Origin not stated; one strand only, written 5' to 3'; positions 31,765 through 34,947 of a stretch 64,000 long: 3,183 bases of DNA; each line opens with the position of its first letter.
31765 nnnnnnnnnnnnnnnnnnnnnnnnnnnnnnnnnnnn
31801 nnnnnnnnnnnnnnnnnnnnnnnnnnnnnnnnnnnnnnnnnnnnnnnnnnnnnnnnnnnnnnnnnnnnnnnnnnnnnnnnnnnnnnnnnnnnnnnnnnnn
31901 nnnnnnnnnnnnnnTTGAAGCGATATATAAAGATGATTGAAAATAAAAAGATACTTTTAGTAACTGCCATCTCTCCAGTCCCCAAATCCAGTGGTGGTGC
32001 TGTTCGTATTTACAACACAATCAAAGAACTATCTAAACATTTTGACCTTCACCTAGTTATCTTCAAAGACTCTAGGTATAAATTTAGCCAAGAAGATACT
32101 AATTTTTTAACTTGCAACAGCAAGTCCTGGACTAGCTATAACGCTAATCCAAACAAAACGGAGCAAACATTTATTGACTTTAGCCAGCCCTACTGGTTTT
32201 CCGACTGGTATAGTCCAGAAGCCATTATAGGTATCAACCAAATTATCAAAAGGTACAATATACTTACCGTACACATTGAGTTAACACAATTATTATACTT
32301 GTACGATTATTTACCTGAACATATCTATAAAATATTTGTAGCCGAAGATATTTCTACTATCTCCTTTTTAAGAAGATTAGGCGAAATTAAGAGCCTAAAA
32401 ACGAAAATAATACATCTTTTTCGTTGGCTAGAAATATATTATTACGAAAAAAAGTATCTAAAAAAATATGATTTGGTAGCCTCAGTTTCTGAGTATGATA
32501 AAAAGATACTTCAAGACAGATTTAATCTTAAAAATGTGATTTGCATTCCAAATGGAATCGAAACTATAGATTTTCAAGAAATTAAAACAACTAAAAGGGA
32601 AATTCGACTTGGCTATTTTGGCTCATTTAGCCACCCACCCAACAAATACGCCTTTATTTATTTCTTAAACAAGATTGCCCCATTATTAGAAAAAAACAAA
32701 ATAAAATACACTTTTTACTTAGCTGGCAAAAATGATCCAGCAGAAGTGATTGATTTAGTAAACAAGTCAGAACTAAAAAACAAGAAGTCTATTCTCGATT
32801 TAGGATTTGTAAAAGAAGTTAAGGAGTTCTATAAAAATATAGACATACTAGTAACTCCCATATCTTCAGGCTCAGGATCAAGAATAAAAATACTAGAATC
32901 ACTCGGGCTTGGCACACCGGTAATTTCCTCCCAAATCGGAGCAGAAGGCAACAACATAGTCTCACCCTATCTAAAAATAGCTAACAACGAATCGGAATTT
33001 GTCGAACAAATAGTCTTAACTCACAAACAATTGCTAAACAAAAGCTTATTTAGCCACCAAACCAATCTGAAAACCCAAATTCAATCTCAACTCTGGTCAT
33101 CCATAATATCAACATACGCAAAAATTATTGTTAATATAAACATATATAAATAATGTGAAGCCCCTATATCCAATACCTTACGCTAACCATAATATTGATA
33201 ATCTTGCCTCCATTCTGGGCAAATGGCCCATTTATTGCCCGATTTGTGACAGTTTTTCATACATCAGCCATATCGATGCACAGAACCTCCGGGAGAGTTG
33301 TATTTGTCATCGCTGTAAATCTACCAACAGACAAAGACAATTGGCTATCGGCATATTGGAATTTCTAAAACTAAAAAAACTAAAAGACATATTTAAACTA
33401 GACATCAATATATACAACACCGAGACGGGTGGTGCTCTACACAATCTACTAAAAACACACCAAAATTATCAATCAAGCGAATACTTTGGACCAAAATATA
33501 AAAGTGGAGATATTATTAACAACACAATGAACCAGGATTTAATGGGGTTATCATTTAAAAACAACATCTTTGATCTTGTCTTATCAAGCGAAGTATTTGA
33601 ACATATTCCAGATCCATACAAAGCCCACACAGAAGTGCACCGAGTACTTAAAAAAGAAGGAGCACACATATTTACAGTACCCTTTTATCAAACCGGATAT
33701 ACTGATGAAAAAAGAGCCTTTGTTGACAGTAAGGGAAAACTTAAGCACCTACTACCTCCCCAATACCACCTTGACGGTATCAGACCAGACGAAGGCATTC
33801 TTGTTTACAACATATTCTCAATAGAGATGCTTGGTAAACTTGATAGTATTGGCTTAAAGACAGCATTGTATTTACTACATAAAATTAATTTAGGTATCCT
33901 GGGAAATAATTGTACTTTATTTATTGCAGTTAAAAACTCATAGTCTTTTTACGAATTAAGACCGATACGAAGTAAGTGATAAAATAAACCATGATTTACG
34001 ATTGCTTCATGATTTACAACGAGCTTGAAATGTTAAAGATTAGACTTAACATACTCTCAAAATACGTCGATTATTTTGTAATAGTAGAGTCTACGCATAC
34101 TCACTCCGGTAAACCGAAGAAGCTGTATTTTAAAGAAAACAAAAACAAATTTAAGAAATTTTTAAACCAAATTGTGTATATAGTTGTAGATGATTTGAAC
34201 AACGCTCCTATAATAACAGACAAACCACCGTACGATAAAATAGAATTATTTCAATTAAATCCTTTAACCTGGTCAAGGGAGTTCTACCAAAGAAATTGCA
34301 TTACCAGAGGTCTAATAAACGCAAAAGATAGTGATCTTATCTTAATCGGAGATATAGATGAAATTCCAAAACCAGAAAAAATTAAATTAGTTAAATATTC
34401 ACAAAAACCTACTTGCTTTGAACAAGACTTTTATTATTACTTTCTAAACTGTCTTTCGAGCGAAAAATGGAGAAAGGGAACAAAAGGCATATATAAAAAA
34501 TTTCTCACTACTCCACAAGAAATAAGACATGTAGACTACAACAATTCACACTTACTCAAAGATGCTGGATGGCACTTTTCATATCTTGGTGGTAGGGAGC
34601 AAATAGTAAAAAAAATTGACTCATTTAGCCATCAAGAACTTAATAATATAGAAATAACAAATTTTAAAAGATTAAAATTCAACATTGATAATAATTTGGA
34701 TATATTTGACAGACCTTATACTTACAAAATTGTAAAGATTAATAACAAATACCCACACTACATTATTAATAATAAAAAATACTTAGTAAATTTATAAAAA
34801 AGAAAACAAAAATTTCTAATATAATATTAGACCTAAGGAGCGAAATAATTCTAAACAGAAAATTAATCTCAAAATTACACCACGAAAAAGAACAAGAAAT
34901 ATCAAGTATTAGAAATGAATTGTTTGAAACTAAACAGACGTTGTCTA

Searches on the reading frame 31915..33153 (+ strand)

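Call 77: search_protein_families(library=pfam, proteins=[window:31915-33153:+], max_evalue=0.001)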
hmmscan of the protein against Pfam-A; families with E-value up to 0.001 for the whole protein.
window:31915-33153:+ (412 aa): 3 families
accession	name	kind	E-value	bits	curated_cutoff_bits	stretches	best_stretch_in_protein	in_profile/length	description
PF13692.12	Glyco_trans_1_4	-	1.5e-17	64.6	27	1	231-367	3-137/142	Glycosyl transferases group 1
PF00534.26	Glycos_transf_1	-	2e-07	31.2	26.4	1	253-343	35-126/172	Glycosyl transferases group 1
PF13439.12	Glyco_transf_4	-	9.6e-06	26.2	28.5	1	168-217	117-168/170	Glycosyltransferase Family 4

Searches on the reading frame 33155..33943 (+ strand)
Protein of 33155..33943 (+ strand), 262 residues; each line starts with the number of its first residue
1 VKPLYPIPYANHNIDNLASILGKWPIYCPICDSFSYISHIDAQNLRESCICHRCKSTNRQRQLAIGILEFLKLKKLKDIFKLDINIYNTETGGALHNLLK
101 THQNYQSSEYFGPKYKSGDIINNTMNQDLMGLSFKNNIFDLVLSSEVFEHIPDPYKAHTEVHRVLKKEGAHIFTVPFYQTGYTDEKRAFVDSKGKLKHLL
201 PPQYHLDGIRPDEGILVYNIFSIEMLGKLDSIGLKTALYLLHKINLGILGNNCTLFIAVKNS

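Call 17: search_protein_families(library=pfam, proteins=[window:33155-33943:+], max_evalue=0.01)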
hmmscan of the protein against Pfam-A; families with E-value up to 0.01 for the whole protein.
window:33155-33943:+ (262 aa): 5 families
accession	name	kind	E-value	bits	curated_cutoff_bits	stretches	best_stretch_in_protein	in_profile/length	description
PF08241.18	Methyltransf_11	-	3.4e-11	44.1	21.2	1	123-173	45-95/95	Methyltransferase domain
PF13489.12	Methyltransf_23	-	2.3e-06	27.9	27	1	119-180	61-123/164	Methyltransferase domain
PF13649.12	Methyltransf_25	-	7.2e-06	27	27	1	124-169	50-97/97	Methyltransferase domain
PF13847.12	Methyltransf_31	-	1.4e-05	25.3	27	1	132-173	69-109/145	Methyltransferase domain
PF08242.18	Methyltransf_12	-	0.00063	20.9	30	1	136-169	64-96/98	Methyltransferase domain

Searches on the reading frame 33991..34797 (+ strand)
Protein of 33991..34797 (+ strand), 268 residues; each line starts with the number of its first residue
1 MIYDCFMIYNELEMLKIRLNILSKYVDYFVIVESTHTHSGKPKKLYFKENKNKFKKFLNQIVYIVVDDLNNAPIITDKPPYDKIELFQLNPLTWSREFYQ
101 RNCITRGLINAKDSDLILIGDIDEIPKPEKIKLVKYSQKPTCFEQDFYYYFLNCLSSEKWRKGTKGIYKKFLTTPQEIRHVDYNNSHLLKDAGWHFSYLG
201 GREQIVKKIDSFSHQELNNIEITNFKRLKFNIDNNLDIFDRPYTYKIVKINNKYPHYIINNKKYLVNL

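Call 17: search_protein_families(library=pfam, proteins=[window:33991-34797:+], max_evalue=0.01)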
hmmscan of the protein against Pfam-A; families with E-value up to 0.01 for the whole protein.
window:33991-34797:+ (268 aa): 1 family
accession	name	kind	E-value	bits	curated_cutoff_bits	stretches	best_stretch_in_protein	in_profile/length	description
PF04724.18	Glyco_transf_17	-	1.5e-30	106.9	26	1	2-245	75-307/348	Glycosyltransferase family 17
